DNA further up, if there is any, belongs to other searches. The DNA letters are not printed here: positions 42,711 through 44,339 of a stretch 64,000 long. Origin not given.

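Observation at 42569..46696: ABC-2 exporter operon (ATPase + two permeases) continuing into a FemAB-like GNAT and a TusA-like protein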

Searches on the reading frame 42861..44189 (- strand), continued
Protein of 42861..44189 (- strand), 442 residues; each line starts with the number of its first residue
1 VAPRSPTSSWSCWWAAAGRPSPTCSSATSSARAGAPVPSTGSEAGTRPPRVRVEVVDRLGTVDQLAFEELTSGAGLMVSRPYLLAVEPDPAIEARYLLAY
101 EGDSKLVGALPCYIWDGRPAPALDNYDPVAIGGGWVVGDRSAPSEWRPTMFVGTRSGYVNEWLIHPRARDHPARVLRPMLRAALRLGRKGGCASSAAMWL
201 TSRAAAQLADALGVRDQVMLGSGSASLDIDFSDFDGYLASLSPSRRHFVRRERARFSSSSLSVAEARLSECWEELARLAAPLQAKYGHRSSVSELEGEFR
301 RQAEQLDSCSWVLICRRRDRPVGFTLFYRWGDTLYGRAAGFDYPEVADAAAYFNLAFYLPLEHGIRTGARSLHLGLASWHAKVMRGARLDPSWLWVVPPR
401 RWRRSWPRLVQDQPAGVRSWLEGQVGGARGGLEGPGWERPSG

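Call 26: find_related_loci(query=A1, collection=genome_contigs, flank=8000)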
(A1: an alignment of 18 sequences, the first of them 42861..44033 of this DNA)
Query A1 (390 aa) in genome_contigs; peptide patterns used: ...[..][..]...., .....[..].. (x = any residue, [..] = any of these).
103 stretches matched a pattern; 37 encode a relative of the query (tblastn E <= 1e-3); 37 distinct loci.
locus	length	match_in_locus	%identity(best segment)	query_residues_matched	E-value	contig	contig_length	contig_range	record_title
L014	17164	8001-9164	73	1-388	0e+0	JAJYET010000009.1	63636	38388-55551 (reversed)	MAG: bacterium isolate DBS1-1.bin61 NODE_615_length_63636_cov_6.499567, whole genome shotgun sequence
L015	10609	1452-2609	74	3-388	0e+0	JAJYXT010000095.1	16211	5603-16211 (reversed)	MAG: bacterium isolate FK3.bin63 NODE_7187_length_16211_cov_7.850535, whole genome shotgun sequence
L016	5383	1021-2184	72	1-388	0e+0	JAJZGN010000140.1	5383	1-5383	MAG: bacterium isolate LL4.bin70 NODE_20856_length_5383_cov_1.450533, whole genome shotgun sequence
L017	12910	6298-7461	72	1-388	0e+0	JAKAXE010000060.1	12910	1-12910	MAG: bacterium isolate YP5.bin5 NODE_975_length_12910_cov_4.388563, whole genome shotgun sequence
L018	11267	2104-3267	72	1-388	0e+0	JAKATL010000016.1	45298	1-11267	MAG: bacterium isolate YP2.bin62 NODE_777_length_45298_cov_9.633792, whole genome shotgun sequence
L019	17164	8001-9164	70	1-388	4e-172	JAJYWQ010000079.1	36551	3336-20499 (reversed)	MAG: bacterium isolate FK3.bin129 NODE_2150_length_36551_cov_12.768724, whole genome shotgun sequence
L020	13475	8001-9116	61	15-386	6e-135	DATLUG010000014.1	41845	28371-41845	MAG TPA_asm: Candidatus Micrarchaeia archaeon isolate SMAG_U13977 k141_816880, whole genome shotgun sequence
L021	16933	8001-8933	71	78-388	2e-131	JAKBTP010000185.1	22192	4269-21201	MAG: bacterium isolate MAS3.bin20 NODE_4705_length_22192_cov_22.437571, whole genome shotgun sequence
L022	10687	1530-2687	55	1-386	8e-127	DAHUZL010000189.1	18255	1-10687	MAG TPA_asm: Candidatus Dormiibacterota bacterium isolate clean280 k141_276554, whole genome shotgun sequence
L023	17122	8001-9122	43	2-375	9e-92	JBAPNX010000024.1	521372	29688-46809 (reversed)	MAG: Candidatus Dormiibacterota bacterium isolate MFD01221_ilm_asm_bin25 k127_275320, whole genome shotgun sequence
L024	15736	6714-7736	45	7-347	9e-91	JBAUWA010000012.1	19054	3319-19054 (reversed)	MAG: Candidatus Dormiibacterota bacterium isolate MFD09220_ilm_asm_bin22 k127_117104, whole genome shotgun sequence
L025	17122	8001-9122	42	2-375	2e-89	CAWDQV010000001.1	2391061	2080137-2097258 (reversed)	MAG: Candidatus Dormibacteraeota bacterium isolate MFD03399.bin.2.21 genome assembly, contig: contig_16369, whole genome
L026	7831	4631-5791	45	1-387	1e-87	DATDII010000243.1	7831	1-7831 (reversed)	MAG TPA_asm: Candidatus Dormiibacterota bacterium isolate SMAG_U300 k141_2013018, whole genome shotgun sequence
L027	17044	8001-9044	46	1-348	2e-83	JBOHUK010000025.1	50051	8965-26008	MAG: Candidatus Dormibacteria bacterium isolate TC-S_metawrap_bin.81 k127_1773665, whole genome shotgun sequence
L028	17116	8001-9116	43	1-372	3e-83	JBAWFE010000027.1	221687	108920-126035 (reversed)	MAG: Candidatus Dormiibacterota bacterium isolate MFD05722_ilm_asm_bin17 k127_167710, whole genome shotgun sequence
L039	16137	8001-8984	33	9-346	6e-39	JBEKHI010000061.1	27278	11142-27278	MAG: Streptosporangiaceae bacterium isolate SPRUCE 273 SPRUCE_273_61, whole genome shotgun sequence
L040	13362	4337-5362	34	5-346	6e-37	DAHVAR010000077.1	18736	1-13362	MAG TPA_asm: Actinobacteria bacterium isolate clean1706 k141_536378, whole genome shotgun sequence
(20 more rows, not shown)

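Call 31: predict_structure(alignment_id=A1)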
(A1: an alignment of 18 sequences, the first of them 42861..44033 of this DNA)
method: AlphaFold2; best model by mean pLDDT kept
length: 390 residues; sequences in the alignment: 18
mean_pLDDT: 84.8   pTM: 0.84
mean pLDDT of the five models: 84.8, 83.3, 82.8, 82.6, 79.7
residues with pLDDT >= 90: 194; 70-90: 143; 50-70: 44; < 50: 9
segments of 3 or more residues with pLDDT < 50: 375-379, 387-390
pLDDT, mean of each block of 10 residues (from residue 1): 94 92 89 90 93 91 79 67 68 81 76 85 91 89 82 84 70 89 95 94 95 97 92 80 93 97 96 95 93 90 96 96 85 85 79 74 64 53 49
secondary structure, 60 per line:
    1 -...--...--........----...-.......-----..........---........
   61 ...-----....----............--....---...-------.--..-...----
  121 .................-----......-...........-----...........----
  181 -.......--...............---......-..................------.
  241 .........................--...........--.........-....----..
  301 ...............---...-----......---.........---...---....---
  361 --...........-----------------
elements in order: E2-4 H12-19 H28-34 E40-49 E53-63 H69-72 H77-88 H91-94 E98-100 H121-137 E143-148 H150-160 E166-176 H182-188 H191-205 E209-214 H216-233 H240-257 E258-265 E268-278 E281-289 H291-294 H299-315 E319-321 H327-332 E336-344 H354-357 H363-373

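Call 33: fold_search(model_id=the predicted structure, library=pdb)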
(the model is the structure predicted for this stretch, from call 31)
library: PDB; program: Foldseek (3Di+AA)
matches with E <= 10: 793; with E <= 0.001: 142
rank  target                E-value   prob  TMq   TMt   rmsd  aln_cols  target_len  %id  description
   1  9wqx                  2.6e-10  1.00  0.49  0.64   4.7       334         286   15  aminoacyl-tRNA-dependent peptide synthase, Sbb17, complexed with streptothrisamine (released 2026-04-01)
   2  2wpw_B                2.7e-10  1.00  0.49  0.57   6.4       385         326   14  Tandem GNAT protein from the clavulanic acid biosynthesis pathway (without AcCoA) (released 2009-12-29)
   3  7z6a_A                3.3e-10  1.00  0.51  0.59   6.1       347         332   11  CRYSTAL STRUCTURE OF WEISSELLA VIRIDESCENS FEMXVV NON-RIBOSOMAL AMINO ACID TRANSFERASE IN COMPLEX WITH A PEPTIDYL-XNA  (released 2022-10-26)
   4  1xe4                  3.7e-10  1.00  0.56  0.63   4.9       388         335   10  Crystal Structure of Weissella viridescens FemX (K36M) Mutant (released 2005-05-31)
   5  1xf8                  3.7e-10  1.00  0.56  0.63   4.9       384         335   10  Crystal Structure of Weissella viridescens FemX (Y254F) Mutant (released 2005-05-31)
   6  9wqy                  3.9e-10  1.00  0.51  0.67   5.7       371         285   14  aminoacyl-tRNA-dependent peptide synthase, Sba18, complexed with streptothrisamine (released 2026-04-01)
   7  1ne9                  3.9e-10  1.00  0.57  0.65   5.1       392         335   11  Crystal Structure of Weissella viridescens FemX at 1.7 Ang Resolution (released 2004-02-10)
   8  6snr                  8.0e-10  1.00  0.55  0.53   5.7       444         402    9  Crystal structure of FemX (released 2020-09-09)
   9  9wqw                  9.0e-10  1.00  0.49  0.63   4.7       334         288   15  aminoacyl-tRNA-dependent peptide synthase, Sbb17 (released 2026-04-01)
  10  7z5y_A                9.0e-10  1.00  0.51  0.59   5.6       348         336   11  CRYSTAL STRUCTURE OF WEISSELLA VIRIDESCENS FEMXVV NON-RIBOSOMAL AMINO ACID TRANSFERASE IN COMPLEX WITH A PEPTIDYL-XNA  (released 2022-10-26)
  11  7wx5                  9.0e-10  1.00  0.39  0.48   7.7       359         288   13  a Legionella acetyltransferase effector VipF (released 2023-02-22)
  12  2wpw_A                1.1e-09  1.00  0.51  0.58   6.1       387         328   15  Tandem GNAT protein from the clavulanic acid biosynthesis pathway (without AcCoA) (released 2009-12-29)
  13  7wx7                  1.1e-09  1.00  0.39  0.49   8.8       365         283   12  complex of a legionella acetyltransferase VipF and COA/ACO (released 2023-02-22)
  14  4ii9_A                1.3e-09  1.00  0.52  0.58   5.7       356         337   11  Crystal structure of Weissella viridescens FemXVv non-ribosomal amino acid transferase in complex with a peptidyl-RNA  (released 2013-07-03)
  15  5vrv_A                2.5e-09  1.00  0.44  0.53   8.5       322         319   14  2.05 Angstrom Resolution Crystal Structure of C-terminal Domain (DUF2156) of Putative Lysylphosphatidylglycerol Synthe (released 2017-05-24)
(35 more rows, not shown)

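Call 50: search_protein_families(library=pfam, proteins=[L039:1789-4044:+, L039:4536-5825:+, L039:5690-6826:+, L039:6823-7977:+, L039:7974-9131:+, L039:9107-10312:-, L039:10302-11678:-, L039:11785-13113:+, L039:13094-14395:+, L040:2159-3166:+], max_evalue=0.0001)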
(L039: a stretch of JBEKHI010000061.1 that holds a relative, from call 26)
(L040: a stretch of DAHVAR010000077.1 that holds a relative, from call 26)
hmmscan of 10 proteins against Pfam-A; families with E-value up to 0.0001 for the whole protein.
L039:1789-4044:+ (751 aa): 4 families
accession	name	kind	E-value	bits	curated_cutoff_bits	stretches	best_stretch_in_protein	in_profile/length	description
PF00005.33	ABC_tran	-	1e-62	211.2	25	2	60-218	2-137/137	ABC transporter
PF08352.17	oligo_HPY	-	4.9e-39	133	27.1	2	269-338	1-65/65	Oligopeptide/dipeptide transporter, C-terminal region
PF13304.12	AAA_21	-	1.3e-10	42.3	27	0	187-253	235-303/304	AAA domain, putative AbiEii toxin, Type IV TA system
PF02463.25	SMC_N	-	9.3e-07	28.9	40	0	439-622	28-212/220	RecF/RecN/SMC N terminal domain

L039:4536-5825:+ (429 aa): 2 families
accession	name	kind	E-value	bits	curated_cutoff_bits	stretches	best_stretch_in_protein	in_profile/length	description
PF13434.12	Lys_Orn_oxgnase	-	1.8e-100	336.9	21.3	1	2-347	1-338/339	L-lysine 6-monooxygenase/L-ornithine 5-monooxygenase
PF07992.20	Pyr_redox_2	-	3.8e-08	33.5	26.1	1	143-378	86-265/291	Pyridine nucleotide-disulphide oxidoreductase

L039:5690-6826:+ (378 aa): 1 family
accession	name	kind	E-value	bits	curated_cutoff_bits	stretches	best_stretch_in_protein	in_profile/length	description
PF00685.33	Sulfotransfer_1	-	1.4e-06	28.4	22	0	58-229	3-111/255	Sulfotransferase domain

L039:6823-7977:+ (384 aa): 1 family
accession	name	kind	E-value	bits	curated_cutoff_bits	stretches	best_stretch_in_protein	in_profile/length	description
PF00296.26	Bac_luciferase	-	1.8e-68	231.6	27.9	1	42-349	13-313/314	Luciferase-like monooxygenase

L039:7974-9131:+ (385 aa): 2 families
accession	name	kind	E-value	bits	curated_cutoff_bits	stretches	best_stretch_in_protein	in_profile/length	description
PF04339.18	FemAB_like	-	1.6e-08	34.5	27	1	105-342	106-339/369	Peptidogalycan biosysnthesis/recognition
PF13480.13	Acetyltransf_6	-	6.4e-06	26.8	22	1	181-320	1-141/143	Acetyltransferase (GNAT) domain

L039:9107-10312:- (401 aa): 1 family
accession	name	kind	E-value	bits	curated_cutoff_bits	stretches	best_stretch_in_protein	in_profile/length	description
PF07690.21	MFS_1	-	5.9e-25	88.3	33.4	2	30-225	13-218/347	Major Facilitator Superfamily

L039:10302-11678:- (458 aa): 1 family
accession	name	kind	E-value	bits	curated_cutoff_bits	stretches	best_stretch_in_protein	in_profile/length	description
PF09334.17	tRNA-synt_1g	-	1.8e-50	172.3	20.1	1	16-383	2-370/391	tRNA synthetases class I (M)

L039:11785-13113:+ (442 aa): 8 families
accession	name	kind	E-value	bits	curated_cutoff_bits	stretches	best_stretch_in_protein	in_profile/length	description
PF13535.11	ATP-grasp_4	-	4e-18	66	27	1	178-324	2-156/160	ATP-grasp domain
PF18603.7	LAL_C2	-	1.5e-16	60.8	29.4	1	364-440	1-77/78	L-amino acid ligase C-terminal domain 2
PF01071.24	GARS_A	-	1.3e-12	48.4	27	1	143-245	2-102/194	Phosphoribosylglycinamide synthetase, ATP-grasp (A) domain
PF02655.19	ATP-grasp_3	-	4.4e-11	43.6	23.2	1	143-323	3-159/160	ATP-grasp domain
PF02222.28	ATP-grasp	-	1e-07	32.2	27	1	152-321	4-163/179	ATP-grasp domain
PF08443.16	RimK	-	8.4e-07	29.2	21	1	141-215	1-76/188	RimK-like ATP-grasp domain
PF15632.11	ATPgrasp_Ter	-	3.4e-06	27.3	29.1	1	224-358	3-120/131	ATP-grasp in the biosynthetic pathway with Ter operon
PF02786.22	CPSase_L_D2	-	1.4e-05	25.2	19.8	1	163-338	23-195/211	Carbamoyl-phosphate synthase L chain, ATP binding domain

L039:13094-14395:+ (433 aa): 1 family
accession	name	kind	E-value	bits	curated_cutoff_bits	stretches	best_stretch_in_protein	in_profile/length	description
PF07690.21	MFS_1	-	2.6e-18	66.5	33.4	1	25-372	1-346/347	Major Facilitator Superfamily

L040:2159-3166:+ (335 aa): 1 family
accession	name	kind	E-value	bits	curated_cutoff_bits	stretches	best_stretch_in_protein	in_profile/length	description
PF00685.33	Sulfotransfer_1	-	1.6e-07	31.4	22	1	15-190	3-115/255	Sulfotransferase domain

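Call 54: search_protein_families(library=pfam, alignment_id=A1, max_evalue=1)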
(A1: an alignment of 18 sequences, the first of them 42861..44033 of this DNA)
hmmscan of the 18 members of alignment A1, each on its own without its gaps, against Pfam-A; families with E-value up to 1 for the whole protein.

A. member 1, window:42861-44033:- (390 aa): 3 families
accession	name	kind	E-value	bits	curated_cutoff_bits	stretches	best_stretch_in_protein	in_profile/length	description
PF04339.18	FemAB_like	-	1.1e-12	48.3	27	1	121-335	114-323/369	Peptidogalycan biosysnthesis/recognition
PF13480.13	Acetyltransf_6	-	0.00021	21.9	22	1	192-326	2-138/143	Acetyltransferase (GNAT) domain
PF09924.15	LPG_synthase_C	-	0.15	11.5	27.5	1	188-279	110-201/298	Phosphatidylglycerol lysyltransferase, C-terminal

B. families by the number of members that match (of 18 scanned): 7 families
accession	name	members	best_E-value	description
PF04339.18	FemAB_like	18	4.8e-21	Peptidogalycan biosysnthesis/recognition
PF13480.13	Acetyltransf_6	18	3.5e-16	Acetyltransferase (GNAT) domain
PF09924.15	LPG_synthase_C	16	2.7e-06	Phosphatidylglycerol lysyltransferase, C-terminal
PF00583.31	Acetyltransf_1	3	0.0086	Acetyltransferase (GNAT) family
PF08992.16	QH-AmDH_gamma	2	0.04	Quinohemoprotein amine dehydrogenase, gamma subunit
PF23921.1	DUF7260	1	0.054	Domain of unknown function (DUF7260)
PF09286.16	Pro-kuma_activ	1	0.21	Pro-kumamolisin, activation domain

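Call 68: search_protein_families(library=padloc, proteins=[window:42861-44033:-], max_evalue=0.001)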
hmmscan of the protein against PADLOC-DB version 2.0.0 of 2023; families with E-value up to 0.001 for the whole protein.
window:42861-44033:- (390 aa): 0 families

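Call 73: search_solved_structures(query=A1, max_evalue=10, show_alignments=4)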
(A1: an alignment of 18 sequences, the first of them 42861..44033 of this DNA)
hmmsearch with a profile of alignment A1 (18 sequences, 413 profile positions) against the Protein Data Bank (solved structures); distinct sequences matched with E-value up to 10: 1.
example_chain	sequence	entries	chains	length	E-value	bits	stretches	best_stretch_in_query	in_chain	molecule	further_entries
6nuk_A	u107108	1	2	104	2.3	9.9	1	202-273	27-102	Ferredog-Diesel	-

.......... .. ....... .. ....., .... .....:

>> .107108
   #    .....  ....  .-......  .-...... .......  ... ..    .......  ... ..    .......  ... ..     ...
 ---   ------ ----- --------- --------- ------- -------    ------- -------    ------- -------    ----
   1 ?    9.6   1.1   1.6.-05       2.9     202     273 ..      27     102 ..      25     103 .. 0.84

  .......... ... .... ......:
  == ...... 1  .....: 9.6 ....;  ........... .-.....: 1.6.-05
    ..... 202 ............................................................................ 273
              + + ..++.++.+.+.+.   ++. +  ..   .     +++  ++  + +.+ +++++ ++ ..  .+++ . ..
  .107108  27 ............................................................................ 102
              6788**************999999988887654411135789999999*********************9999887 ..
